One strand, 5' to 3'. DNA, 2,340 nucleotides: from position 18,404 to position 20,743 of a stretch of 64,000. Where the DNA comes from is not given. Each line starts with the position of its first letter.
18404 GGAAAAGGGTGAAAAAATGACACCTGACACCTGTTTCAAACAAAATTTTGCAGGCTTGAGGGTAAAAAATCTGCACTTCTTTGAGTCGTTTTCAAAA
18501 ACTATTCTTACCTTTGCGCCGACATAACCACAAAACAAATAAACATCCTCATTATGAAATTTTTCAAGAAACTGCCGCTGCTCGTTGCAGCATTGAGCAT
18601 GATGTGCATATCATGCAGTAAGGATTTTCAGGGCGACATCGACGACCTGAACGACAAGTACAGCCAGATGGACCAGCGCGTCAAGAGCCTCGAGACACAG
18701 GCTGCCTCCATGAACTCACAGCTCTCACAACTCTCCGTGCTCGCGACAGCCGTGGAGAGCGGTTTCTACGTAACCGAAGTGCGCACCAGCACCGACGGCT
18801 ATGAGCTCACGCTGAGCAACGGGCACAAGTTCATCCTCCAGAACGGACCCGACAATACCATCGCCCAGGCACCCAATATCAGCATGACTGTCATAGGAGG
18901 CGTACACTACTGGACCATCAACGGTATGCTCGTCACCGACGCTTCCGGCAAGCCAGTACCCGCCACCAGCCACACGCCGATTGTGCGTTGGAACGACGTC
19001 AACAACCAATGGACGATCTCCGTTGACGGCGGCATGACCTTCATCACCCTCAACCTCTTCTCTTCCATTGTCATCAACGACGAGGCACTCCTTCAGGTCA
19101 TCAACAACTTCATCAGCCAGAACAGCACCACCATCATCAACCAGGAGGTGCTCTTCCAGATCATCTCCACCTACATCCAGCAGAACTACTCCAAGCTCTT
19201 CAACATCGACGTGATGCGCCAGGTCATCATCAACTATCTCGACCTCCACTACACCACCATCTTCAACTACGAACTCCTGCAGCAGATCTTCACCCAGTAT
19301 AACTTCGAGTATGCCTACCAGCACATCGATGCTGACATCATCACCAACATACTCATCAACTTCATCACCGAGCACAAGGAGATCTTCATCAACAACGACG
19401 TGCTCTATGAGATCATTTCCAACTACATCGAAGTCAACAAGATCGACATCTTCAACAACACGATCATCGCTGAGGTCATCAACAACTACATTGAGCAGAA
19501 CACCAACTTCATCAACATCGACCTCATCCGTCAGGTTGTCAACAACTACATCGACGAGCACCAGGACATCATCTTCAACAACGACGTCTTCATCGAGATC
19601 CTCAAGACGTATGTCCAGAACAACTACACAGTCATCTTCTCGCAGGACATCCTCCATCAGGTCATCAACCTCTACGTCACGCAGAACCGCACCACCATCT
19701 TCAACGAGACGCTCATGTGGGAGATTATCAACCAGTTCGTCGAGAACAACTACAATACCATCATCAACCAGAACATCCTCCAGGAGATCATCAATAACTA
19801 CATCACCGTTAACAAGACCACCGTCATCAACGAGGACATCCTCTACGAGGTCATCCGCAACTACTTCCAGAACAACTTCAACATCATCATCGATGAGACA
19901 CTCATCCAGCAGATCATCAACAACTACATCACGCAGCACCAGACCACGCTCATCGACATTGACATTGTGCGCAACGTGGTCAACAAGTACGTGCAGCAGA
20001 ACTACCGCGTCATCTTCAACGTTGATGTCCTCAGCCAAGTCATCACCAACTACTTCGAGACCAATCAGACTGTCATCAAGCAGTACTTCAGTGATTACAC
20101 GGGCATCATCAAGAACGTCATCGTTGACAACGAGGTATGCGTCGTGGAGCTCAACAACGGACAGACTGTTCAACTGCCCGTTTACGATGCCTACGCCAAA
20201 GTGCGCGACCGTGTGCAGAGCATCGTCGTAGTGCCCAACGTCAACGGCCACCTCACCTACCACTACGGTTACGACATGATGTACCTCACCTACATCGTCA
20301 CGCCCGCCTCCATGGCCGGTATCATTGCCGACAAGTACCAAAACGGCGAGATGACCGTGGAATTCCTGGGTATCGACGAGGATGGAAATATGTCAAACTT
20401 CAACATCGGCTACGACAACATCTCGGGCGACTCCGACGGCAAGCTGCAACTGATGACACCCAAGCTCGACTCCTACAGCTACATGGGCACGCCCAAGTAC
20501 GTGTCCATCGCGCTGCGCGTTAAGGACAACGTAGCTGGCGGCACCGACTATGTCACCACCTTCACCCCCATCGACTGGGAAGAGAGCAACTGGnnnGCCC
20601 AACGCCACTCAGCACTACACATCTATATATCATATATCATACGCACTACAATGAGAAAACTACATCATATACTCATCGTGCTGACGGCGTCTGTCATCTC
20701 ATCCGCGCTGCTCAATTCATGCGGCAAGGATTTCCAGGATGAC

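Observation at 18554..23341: Tandem paralogous lipoproteins built around about 16 copies of an unrecognised 21-residue Ile/Asn-rich repeat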

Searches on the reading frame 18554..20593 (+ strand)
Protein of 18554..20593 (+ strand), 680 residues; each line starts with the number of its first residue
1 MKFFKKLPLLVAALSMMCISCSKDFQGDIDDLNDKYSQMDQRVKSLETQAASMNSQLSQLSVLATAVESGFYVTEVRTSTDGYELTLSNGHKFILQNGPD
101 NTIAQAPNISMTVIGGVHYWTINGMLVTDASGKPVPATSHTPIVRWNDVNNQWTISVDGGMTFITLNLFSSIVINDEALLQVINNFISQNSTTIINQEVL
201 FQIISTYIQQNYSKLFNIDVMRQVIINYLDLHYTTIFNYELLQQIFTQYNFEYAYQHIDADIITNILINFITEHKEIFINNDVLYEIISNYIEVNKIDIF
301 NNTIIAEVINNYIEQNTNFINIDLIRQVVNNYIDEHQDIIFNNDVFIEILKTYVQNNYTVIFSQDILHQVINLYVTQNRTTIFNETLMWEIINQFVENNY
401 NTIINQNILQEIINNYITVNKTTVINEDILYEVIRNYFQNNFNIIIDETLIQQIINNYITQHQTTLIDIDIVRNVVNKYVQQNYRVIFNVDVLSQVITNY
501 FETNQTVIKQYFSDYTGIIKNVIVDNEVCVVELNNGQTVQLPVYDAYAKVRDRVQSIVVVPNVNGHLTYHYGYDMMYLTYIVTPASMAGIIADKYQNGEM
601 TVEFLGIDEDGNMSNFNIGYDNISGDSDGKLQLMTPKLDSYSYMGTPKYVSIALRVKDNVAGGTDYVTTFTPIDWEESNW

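Call 3: search_protein_families(library=pfam, proteins=[window:18554-20593:+], max_evalue=1)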
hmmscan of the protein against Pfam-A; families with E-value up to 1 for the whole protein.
window:18554-20593:+ (680 aa): 1 family
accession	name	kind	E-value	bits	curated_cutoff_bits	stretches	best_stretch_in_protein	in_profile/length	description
PF16378.10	DUF4988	-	1.3e-23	84.1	30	1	32-165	1-135/183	Domain of unknown function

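Call 4: search_protein_families(library=ncbifam, proteins=[window:18554-20593:+], max_evalue=1)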
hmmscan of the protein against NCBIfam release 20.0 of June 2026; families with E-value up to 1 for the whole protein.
window:18554-20593:+ (680 aa): 2 families
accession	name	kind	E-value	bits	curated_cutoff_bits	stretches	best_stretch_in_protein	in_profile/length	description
NF040598.1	Ala_zip_lipo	subfamily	0.012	16.1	43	1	6-61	2-56/90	Lpp/OprI family alanine-zipper lipoprotein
TIGR04540.1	CLB_0814_fam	hypoth_equivalog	0.14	12.3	50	2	177-227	8-58/73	TIGR04540 family protein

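Call 8: find_homologous_proteins(query=window:18554-20593:+, max_evalue=0.001)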
Query window:18554-20593:+ (680 aa): 120 proteins with E <= 0.001 among 8000 candidates.
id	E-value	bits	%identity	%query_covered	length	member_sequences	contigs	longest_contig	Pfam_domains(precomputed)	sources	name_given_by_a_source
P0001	0.0e+0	1069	72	99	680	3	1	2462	PF16378.11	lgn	-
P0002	1.7e-262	891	63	99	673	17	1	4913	PF16378.11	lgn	-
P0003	3.0e-261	887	62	100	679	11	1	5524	PF16378.11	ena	-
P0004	1.2e-259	881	64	96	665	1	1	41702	PF16378.11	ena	-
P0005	3.8e-256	870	62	99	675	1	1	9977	PF16378.11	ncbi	-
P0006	2.7e-254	864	61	99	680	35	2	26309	PF16378.11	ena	-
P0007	8.8e-254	862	61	100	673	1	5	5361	PF16378.11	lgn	-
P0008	2.3e-250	851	59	99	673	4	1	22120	PF16378.11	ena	-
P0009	9.8e-246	835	56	99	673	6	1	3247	PF16378.11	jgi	jgi:hypothetical protein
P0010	1.0e-240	819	57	98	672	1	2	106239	PF16378.11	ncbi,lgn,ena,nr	ncbi:MAG: hypothetical protein J5737_05010 [Bacteroidales bacterium]|nr:hypothetical protein [Bacter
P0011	5.7e-232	790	55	99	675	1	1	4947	PF16378.11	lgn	-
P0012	1.2e-228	779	56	98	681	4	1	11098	PF16378.11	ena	-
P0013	1.1e-227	776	56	99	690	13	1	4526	PF16378.11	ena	-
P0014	1.0e-225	769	55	99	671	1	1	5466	PF16378.11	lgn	-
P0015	2.8e-219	748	51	99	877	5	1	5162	PF16378.11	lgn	-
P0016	3.2e-218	745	53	99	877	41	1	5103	PF16378.11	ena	-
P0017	5.8e-217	740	51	98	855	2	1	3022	PF16378.11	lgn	-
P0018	1.5e-214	732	51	100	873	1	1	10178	PF16378.11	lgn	-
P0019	3.2e-214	731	52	97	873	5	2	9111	PF16378.11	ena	-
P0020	7.5e-214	730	52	97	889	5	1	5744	PF16378.11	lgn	-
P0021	7.1e-213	727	52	97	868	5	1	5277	PF16378.11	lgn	-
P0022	7.8e-213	727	51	97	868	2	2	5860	PF16378.11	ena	-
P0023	5.2e-212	724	49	99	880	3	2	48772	PF16378.11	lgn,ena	-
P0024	1.6e-209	716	49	99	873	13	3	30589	PF16378.11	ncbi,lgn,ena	-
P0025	2.0e-209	715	50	100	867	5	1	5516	PF16378.11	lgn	-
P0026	4.4e-209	714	49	97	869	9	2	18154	PF07603.18,PF16378.11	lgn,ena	-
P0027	3.8e-208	711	49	97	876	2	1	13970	PF16378.11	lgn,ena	-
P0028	3.3e-207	708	49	98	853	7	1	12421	PF16378.11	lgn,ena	-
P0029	2.1e-206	706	49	99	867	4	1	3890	PF16378.11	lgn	-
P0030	1.1e-205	703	50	99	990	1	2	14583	PF16378.11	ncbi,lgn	-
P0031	1.3e-205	703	49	100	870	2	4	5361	PF16378.11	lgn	-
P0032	8.2e-205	700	49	98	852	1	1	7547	PF16378.11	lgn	-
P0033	1.4e-204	699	49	99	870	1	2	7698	PF16378.11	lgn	-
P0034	1.6e-204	699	49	98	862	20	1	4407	PF16378.11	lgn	-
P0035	3.5e-204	698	49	99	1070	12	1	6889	PF16378.11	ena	-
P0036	1.2e-203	696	49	100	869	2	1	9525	PF16378.11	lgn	-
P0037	4.1e-203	695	48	99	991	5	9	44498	PF16378.11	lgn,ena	-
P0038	4.2e-203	695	50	100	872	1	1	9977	PF16378.11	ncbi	-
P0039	4.5e-203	694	47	100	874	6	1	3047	PF16378.11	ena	-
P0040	7.9e-202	690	49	100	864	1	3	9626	PF16378.11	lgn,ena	-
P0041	3.0e-201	688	49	97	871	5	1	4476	PF16378.11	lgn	-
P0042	4.4e-201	688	49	100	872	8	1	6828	PF16378.11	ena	-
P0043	5.7e-201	688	48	98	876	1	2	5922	PF16378.11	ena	-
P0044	1.3e-200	686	48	100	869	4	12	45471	PF16378.11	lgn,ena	-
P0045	1.4e-200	686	50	100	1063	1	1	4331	PF16378.11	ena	-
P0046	2.3e-200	686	49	97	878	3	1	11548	PF16378.11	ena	-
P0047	5.4e-200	684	50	99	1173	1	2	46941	PF16378.11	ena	-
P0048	6.9e-200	684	50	98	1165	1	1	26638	PF02368.25,PF16378.11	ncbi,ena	-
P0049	1.0e-199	683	48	100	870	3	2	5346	PF16378.11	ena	-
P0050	1.5e-199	683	50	96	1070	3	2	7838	PF16378.11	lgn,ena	-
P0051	1.9e-198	679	50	98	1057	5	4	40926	PF16378.11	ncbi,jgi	jgi:hypothetical protein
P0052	1.1e-197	677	49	98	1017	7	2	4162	PF16378.11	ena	-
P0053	2.5e-196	672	48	98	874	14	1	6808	PF16378.11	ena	-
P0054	3.8e-196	672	48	100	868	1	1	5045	PF16378.11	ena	-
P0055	8.5e-196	670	47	99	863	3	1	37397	PF16378.11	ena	-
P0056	1.2e-195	670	48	98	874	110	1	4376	PF16378.11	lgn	-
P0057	1.2e-195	670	47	98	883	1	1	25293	PF16378.11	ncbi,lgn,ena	-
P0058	4.7e-195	668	48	98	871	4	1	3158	PF16378.11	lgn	-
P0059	4.8e-195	668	48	98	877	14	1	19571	PF16378.11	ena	-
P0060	4.0e-194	665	48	98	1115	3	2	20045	PF16378.11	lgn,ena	-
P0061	4.1e-194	665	46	99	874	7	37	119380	PF16378.11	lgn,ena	-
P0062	5.8e-194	664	47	99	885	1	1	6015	PF16378.11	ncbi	-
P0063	3.9e-193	662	45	99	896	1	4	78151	PF16378.11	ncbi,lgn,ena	-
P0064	1.4e-192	660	48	100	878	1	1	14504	PF16378.11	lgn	-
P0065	9.4e-192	657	46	99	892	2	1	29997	PF16378.11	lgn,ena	-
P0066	1.1e-190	654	48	98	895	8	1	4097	PF16378.11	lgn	-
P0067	1.8e-190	653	46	99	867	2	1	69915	PF26707.1,PF07603.18,PF16378.11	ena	-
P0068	4.6e-190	651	47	99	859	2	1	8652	PF16378.11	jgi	jgi:hypothetical protein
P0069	2.0e-189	649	48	96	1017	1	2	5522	PF16378.11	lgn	-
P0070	4.0e-188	645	46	97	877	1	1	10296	PF16378.11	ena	-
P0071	1.5e-187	643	47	98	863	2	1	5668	PF16378.11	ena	-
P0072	9.4e-187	641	46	99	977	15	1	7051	PF16378.11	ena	-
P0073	9.2e-186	637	47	98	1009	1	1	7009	PF00092.35,PF16378.11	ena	-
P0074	2.9e-185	636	47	98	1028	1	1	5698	PF16378.11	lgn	-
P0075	8.2e-185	634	45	96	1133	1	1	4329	PF24902.2,PF13629.13,PF02368.25,PF16378.11,PF27871.1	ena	-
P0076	9.6e-185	634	47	97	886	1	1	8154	PF16378.11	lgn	-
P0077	3.0e-184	632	47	100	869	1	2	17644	PF16378.11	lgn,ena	-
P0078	3.1e-183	629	46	97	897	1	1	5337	PF16378.11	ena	-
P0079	3.2e-183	629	47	98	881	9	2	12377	PF16378.11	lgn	-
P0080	4.8e-182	625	46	97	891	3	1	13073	PF16378.11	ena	-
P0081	2.7e-181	623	46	95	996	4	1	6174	PF13384.13,PF13936.13,PF16378.11,PF13565.13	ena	-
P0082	3.5e-181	622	46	98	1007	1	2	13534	PF00092.35,PF16378.11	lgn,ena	-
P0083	3.0e-178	612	46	98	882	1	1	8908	PF16378.11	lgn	-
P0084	5.0e-178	612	43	99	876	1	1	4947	PF16378.11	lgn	-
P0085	6.1e-177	608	44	98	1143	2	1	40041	PF07603.18,PF02368.25,PF16378.11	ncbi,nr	ncbi:MAG: Ig-like domain-containing protein [Bacteroidales bacterium]|nr:Ig-like domain-containing p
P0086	8.9e-177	608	46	98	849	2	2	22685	PF16378.11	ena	-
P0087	1.0e-176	607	44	98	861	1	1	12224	PF16378.11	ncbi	-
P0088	1.3e-176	607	46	98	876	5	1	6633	PF16378.11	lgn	-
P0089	4.6e-176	605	45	98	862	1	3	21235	PF16378.11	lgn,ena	-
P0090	7.7e-176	605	45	98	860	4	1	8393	PF16378.11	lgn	-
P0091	1.1e-172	594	44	98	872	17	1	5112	PF16378.11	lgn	-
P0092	2.3e-170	586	42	99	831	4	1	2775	PF16378.11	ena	-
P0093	2.6e-168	580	42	98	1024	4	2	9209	PF16378.11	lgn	-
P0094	7.5e-167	575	43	96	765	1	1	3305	PF16378.11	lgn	-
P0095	7.0e-164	565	41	99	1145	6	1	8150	PF02368.25,PF16378.11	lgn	-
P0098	3.9e-114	401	37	99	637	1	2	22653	PF16378.11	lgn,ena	-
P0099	1.5e-97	346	54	44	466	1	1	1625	PF10531.16,PF02563.22,PF22461.3,PF16378.11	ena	-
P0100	7.5e-88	314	36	99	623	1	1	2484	PF16378.11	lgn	-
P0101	1.6e-82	296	36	98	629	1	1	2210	PF16378.11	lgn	-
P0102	6.3e-82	294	52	38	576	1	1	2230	PF04893.23,PF13432.13,PF16378.11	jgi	jgi:tetratricopeptide (TPR) repeat protein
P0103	2.1e-81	293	35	97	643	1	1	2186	PF16378.11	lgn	-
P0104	1.3e-79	287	34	99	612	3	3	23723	PF16378.11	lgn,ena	-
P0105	6.1e-79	284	40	66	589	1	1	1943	PF16378.11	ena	-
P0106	6.3e-79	284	36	99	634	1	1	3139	PF16378.11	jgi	-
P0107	2.0e-78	283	34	97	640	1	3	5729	PF16378.11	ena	-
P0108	2.3e-78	282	34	99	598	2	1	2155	PF16378.11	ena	-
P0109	8.6e-78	281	33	89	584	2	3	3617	PF16378.11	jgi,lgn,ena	jgi:hypothetical protein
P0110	1.4e-76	277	41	62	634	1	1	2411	PF16378.11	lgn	-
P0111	1.8e-76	276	34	98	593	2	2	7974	PF16378.11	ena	-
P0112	6.0e-76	275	35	99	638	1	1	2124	PF16378.11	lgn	-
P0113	3.9e-75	272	41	59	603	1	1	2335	PF16378.11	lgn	-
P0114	4.7e-71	258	40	65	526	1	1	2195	PF16378.11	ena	-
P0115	7.1e-44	169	47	27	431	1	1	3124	PF16378.11,PF07670.20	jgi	-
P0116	3.9e-10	57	34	24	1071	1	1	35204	PF19190.7,PF13004.14,PF16378.11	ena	-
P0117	9.8e-9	52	32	24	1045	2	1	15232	PF19190.7,PF13004.14,PF16378.11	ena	-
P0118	6.0e-8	50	35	22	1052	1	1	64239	PF19190.7,PF13004.14,PF16378.11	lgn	-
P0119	1.4e-6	45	32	22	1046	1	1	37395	PF19190.7,PF13004.14,PF16378.11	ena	-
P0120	1.4e-6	45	32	22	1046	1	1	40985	PF19190.7,PF13004.14,PF16378.11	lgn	-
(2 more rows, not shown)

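Call 23: search_solved_structures(query=A1, max_evalue=1, show_alignments=2)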
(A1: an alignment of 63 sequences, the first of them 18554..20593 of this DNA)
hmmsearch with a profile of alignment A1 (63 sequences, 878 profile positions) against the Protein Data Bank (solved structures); distinct sequences matched with E-value up to 1: 9.
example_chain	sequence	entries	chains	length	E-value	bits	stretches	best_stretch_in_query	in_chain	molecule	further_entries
6n6r_B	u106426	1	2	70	0.11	13.9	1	25-63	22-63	TNFAIP3-interacting protein 1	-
6n5m_B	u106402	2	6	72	0.14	13.6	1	25-63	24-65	TNFAIP3-interacting protein 1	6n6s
2zqm_A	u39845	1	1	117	0.15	13.4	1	29-64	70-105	Prefoldin beta subunit 1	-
2pnv_A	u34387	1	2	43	0.57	11.5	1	29-59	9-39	Small conductance calcium-activated potassium channel protein 2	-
6v50_A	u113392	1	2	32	0.6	11.4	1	30-55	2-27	Coiled-coil Trimer with Glu:Ser:Lys Triad with K7A mutation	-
6q22_A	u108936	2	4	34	0.71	11.2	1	31-55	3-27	Coiled-coil Trimer with Glu:Aminobutyric acid:Lys Triad | peptide with Glu:Ala:Lys triad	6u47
6ovv_A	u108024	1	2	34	0.81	11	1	30-55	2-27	Coiled-coil Trimer with Glu:4-pyridinylalanine:Lys Triad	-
1coi_A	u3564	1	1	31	0.91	10.8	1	30-55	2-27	COIL-VALD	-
7eao_B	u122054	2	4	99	0.92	10.8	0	25-61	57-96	TNFAIP3-interacting protein 1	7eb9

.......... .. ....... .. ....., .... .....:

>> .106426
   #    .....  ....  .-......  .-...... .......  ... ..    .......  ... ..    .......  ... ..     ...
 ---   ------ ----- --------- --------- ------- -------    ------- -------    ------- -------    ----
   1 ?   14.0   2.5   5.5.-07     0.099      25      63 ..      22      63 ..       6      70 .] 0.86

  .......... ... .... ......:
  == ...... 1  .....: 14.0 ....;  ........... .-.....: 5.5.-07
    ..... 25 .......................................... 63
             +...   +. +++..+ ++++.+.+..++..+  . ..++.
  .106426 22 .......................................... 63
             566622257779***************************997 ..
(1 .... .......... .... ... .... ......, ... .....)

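Call 25: predict_structure(alignment_id=A1)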
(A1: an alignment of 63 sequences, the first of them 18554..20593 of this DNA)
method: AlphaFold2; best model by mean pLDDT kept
length: 680 residues; sequences in the alignment: 63
mean_pLDDT: 58.0   pTM: 0.36
mean pLDDT of the five models: 58.0, 55.3, 53.8, 53.4, 53.4
residues with pLDDT >= 90: 56; 70-90: 146; 50-70: 168; < 50: 310
segments of 3 or more residues with pLDDT < 50: 1-10, 12-25, 36-73, 78-81, 92-107, 167-174, 191-193, 213-375, 380-382, 506-522, 527-546, 641-645
pLDDT, mean of each block of 10 residues (from residue 1): 36 45 49 50 43 45 45 50 52 41 41 67 60 71 62 67 56 52 64 58 61 44 35 30 36 37 38 28 26 33 40 39 44 46 44 42 43 50 62 66 67 79 78 75 67 75 75 74 69 68 53 39 46 44 47 79 90 85 85 89 92 87 87 83 58 92 86 80
secondary structure, 60 per line:
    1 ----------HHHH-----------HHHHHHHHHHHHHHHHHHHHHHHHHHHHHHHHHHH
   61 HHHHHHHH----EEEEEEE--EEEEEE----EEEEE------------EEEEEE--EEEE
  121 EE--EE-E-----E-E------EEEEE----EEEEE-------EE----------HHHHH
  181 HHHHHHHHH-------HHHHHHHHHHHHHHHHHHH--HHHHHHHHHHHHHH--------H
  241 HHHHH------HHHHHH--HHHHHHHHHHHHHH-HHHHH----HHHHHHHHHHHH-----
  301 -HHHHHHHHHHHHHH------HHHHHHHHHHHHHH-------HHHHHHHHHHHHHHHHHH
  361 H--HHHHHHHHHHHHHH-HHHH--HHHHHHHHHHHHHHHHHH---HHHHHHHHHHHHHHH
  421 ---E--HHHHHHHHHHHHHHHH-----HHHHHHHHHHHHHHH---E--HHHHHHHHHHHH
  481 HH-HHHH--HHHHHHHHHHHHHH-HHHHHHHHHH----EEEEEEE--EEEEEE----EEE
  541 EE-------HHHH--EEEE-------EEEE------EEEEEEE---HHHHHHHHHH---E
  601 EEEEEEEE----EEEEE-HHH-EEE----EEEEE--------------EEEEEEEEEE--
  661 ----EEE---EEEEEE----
elements in order (helices of 4 or more, strands of 3 or more residues): H11-14 H26-68 E73-79 E82-87 E92-96 E109-114 E117-122 E143-147 E152-156 H176-189 H197-215 H218-231 H240-245 H252-257 H260-273 H275-279 H284-295 H302-315 H322-335 H343-361 H364-377 H379-382 H385-402 H406-420 H427-442 H448-462 H469-482 H484-487 H490-503 H505-514 E519-525 E528-533 E538-542 H550-553 E556-559 E567-570 E577-583 H587-596 E600-608 E613-617 E623-625 E630-634 E649-658 E665-667 E671-676

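Call 30: fold_search(model_id=the predicted structure, library=pdb)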
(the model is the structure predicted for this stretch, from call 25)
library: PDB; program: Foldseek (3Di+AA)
matches with E <= 10: 1430; with E <= 0.001: 0
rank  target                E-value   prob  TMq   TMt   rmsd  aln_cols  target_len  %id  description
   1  8yjb_D                1.4e-03  0.82  0.12  0.10  32.1       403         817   11  Cryo-EM structure of the human DSS1-INTAC complex (released 2025-03-05)
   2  8r2d_D                1.7e-03  0.77  0.11  0.11  32.7       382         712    8  Integrator cleavage module assembly intermediate (released 2024-07-31)
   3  8jqm_H                2.0e-03  1.00  0.13  0.56   4.9       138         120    9  CryoEM structure of sNS1 complexed with Fab 4F10 (released 2024-12-18)
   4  8e1c                  2.1e-03  1.00  0.12  0.49   5.5       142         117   10  Crystal Structure of Nanobody VHH222 Specific for PA14 Cif (released 2023-10-04)
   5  9h6g_A                2.4e-03  1.00  0.14  0.11   5.3       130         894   22  Inactive Bacteroides ovatus GH98 endoxylanase E361A in complex with arabino-xylooligosaccharide (released 2025-11-05)
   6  9h6g_B                2.4e-03  1.00  0.14  0.11   5.3       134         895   22  Inactive Bacteroides ovatus GH98 endoxylanase E361A in complex with arabino-xylooligosaccharide (released 2025-11-05)
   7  1svc_P                2.4e-03  0.94  0.12  0.23  23.8       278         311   10  NFKB P50 HOMODIMER BOUND TO DNA (released 1996-06-10)
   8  8vq8_A                2.7e-03  1.00  0.12  0.34   6.0       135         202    6  Immune receptor complex (released 2025-01-29)
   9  2w0k_A                3.3e-03  1.00  0.12  0.53   5.3       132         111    8  Crystal structure of the recombinant variable domain 6JAL2 (released 2009-11-17)
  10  9h6h_B                4.0e-03  1.00  0.14  0.11   4.6       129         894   22  Bacteroides ovatus GH98 endoxylanase with Seleno-methionine substituents (released 2025-11-05)
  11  3rnq_A                4.0e-03  1.00  0.12  0.58   4.7       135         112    7  Crystal structure of the complex between the extracellular domains of mouse PD-1 mutant and PD-L2 (released 2011-06-01)
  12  3bik_C                4.2e-03  1.00  0.12  0.56   4.7       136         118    7  Crystal Structure of the PD-1/PD-L1 Complex (released 2008-02-26)
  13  4yzf_E                4.2e-03  1.00  0.12  0.33   5.9       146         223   11  Crystal structure of the anion exchanger domain of human erythrocyte Band 3 (released 2015-11-04)
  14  4hbq_A                4.2e-03  0.99  0.12  0.31  10.2       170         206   15  Crystal structure of a loop deleted mutant of Human MAdCAM-1 D1D2 (released 2013-01-23)
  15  8jqm_M                4.4e-03  1.00  0.13  0.58   4.5       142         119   11  CryoEM structure of sNS1 complexed with Fab 4F10 (released 2024-12-18)
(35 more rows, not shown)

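Call 35: find_encoding_contigs(protein=P0010, flank=8000, max_places=2)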
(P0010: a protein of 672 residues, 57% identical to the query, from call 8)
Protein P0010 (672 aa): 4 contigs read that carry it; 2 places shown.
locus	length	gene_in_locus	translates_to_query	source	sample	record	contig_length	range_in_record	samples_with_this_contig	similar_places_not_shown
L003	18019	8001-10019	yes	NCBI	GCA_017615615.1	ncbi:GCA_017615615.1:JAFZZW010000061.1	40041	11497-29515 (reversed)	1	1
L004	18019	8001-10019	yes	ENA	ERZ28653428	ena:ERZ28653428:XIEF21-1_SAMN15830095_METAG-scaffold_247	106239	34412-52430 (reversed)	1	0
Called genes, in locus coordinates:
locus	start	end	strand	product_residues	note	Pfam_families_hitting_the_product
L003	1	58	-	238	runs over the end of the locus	PF00535:Glycos_transf_2, PF13641:Glyco_tranf_2_3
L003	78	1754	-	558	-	PF02463:SMC_N (faint), PF00005:ABC_tran, PF13476:AAA_23 (faint), PF13304:AAA_21 (faint), PF12848:ABC_tran_Xtn, PF00005:ABC_tran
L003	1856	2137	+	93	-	PF03869:Arc (weak)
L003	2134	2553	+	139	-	PF13470:PIN_3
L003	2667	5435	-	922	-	-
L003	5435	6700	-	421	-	PF08529:NusA_N, PF13184:KH_NusA_1st, PF26594:KH_NusA_2nd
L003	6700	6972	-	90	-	PF02576:RimP_N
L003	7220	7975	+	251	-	PF04973:NMN_transporter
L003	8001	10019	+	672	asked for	PF16378:DUF4988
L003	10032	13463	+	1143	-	PF16378:DUF4988, PF07603:Lcl_C (faint), PF02368:Big_2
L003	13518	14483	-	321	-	-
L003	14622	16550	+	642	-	PF02683:DsbD_TM, PF13098:Thioredoxin_2, PF13899:Thioredoxin_7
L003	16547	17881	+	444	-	PF03313:SDH_alpha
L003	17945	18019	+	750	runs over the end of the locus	PF00082:Peptidase_S8, PF18962:Por_Secre_tail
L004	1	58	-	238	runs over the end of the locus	PF00535:Glycos_transf_2, PF13641:Glyco_tranf_2_3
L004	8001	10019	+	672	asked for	PF16378:DUF4988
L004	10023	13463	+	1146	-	PF16378:DUF4988, PF07603:Lcl_C (faint), PF02368:Big_2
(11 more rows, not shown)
